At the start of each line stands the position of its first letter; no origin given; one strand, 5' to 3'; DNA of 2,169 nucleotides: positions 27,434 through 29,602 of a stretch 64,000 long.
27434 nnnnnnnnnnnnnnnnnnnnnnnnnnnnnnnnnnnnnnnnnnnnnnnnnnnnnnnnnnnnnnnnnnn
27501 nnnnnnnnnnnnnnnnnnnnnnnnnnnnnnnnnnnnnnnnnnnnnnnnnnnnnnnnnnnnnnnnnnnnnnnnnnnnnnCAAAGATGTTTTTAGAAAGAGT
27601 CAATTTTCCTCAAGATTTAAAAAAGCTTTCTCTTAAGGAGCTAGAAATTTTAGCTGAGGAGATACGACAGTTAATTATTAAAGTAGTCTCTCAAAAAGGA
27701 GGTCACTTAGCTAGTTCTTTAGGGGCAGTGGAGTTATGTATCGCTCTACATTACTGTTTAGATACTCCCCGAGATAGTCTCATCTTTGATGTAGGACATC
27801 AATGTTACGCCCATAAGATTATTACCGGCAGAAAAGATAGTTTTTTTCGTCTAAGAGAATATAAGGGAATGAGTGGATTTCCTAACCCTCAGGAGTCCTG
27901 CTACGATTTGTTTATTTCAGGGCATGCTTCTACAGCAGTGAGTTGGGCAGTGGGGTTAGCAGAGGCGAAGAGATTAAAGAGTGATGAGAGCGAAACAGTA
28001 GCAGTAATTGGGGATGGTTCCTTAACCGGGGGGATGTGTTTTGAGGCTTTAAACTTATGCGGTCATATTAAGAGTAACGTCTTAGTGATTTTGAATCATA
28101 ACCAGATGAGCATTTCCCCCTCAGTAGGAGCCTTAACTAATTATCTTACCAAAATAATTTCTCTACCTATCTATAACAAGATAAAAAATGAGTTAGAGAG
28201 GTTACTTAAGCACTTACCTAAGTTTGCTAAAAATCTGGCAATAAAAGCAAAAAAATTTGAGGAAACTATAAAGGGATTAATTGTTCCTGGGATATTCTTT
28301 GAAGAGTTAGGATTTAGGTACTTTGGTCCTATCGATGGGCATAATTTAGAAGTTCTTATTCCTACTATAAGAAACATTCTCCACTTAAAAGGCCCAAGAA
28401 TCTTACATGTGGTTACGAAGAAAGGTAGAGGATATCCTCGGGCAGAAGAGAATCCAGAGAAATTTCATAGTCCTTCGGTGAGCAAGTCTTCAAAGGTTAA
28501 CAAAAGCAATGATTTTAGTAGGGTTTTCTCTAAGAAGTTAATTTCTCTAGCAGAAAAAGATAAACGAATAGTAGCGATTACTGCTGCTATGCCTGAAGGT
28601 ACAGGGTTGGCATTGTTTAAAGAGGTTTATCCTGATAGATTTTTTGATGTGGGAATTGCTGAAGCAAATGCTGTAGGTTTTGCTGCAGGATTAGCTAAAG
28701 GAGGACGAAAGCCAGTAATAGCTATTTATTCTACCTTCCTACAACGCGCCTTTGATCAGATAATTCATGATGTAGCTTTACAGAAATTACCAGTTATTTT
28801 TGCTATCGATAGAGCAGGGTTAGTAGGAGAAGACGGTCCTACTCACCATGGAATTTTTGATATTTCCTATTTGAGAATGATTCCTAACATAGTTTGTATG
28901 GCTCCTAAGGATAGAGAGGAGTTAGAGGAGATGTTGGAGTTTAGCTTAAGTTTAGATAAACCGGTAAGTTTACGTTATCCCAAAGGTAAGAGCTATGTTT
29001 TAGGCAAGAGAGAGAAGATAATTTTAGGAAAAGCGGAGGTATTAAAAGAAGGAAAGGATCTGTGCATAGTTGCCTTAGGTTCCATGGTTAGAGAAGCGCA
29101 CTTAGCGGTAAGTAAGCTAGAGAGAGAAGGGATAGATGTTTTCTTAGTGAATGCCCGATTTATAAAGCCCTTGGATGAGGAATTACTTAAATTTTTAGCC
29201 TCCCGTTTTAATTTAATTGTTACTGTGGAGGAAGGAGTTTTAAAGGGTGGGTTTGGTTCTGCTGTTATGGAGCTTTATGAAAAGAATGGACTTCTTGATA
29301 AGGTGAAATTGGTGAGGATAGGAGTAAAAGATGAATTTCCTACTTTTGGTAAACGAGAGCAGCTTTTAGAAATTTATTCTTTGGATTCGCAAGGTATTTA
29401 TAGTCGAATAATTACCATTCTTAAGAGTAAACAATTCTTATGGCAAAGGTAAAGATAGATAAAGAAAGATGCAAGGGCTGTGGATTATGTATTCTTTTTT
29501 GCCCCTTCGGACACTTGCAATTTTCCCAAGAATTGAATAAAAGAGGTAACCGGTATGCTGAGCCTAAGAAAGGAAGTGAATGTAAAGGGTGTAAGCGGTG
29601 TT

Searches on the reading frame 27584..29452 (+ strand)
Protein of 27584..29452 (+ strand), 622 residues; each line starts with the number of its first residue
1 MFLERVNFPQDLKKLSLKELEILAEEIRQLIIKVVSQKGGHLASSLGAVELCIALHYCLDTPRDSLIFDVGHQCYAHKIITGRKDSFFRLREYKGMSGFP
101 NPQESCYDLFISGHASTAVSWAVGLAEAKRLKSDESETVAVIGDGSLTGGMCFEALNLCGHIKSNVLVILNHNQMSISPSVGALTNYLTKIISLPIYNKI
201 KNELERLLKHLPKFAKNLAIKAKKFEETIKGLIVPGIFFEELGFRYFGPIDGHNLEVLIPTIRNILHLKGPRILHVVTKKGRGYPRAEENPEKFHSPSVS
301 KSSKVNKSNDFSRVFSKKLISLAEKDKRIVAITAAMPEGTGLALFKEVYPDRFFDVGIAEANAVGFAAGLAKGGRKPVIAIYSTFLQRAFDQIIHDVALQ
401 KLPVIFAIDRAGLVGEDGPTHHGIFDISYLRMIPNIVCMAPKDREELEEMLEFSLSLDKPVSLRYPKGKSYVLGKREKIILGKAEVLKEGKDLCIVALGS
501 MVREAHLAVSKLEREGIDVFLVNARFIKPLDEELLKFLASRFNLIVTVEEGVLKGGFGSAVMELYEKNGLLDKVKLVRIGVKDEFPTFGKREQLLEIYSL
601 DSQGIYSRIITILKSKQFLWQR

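Call 67: search_protein_families(library=pfam, proteins=[window:27584-29452:+])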
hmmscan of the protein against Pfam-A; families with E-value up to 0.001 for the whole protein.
window:27584-29452:+ (622 aa): 6 families
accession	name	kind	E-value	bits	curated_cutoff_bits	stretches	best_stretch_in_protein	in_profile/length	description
PF13292.11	DXP_synthase_N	-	2e-113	378.7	21.2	1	3-278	1-274/274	1-deoxy-D-xylulose-5-phosphate synthase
PF02779.29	Transket_pyr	-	1.2e-46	159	27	1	311-469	5-171/174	Transketolase, pyrimidine binding domain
PF02780.25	Transketolase_C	-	2.5e-29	102.1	25.9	1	482-605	1-124/124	Transketolase, C-terminal domain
PF17147.9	PFOR_II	-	8.8e-06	26.4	27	1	492-564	2-74/102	Pyruvate:ferredoxin oxidoreductase core domain II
PF00676.26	E1_dh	-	2.3e-05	24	22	1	112-180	100-168/300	Dehydrogenase E1 component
PF00456.26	Transketolase_N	-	0.00015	21.3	22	1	24-182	6-192/334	Transketolase, thiamine diphosphate binding domain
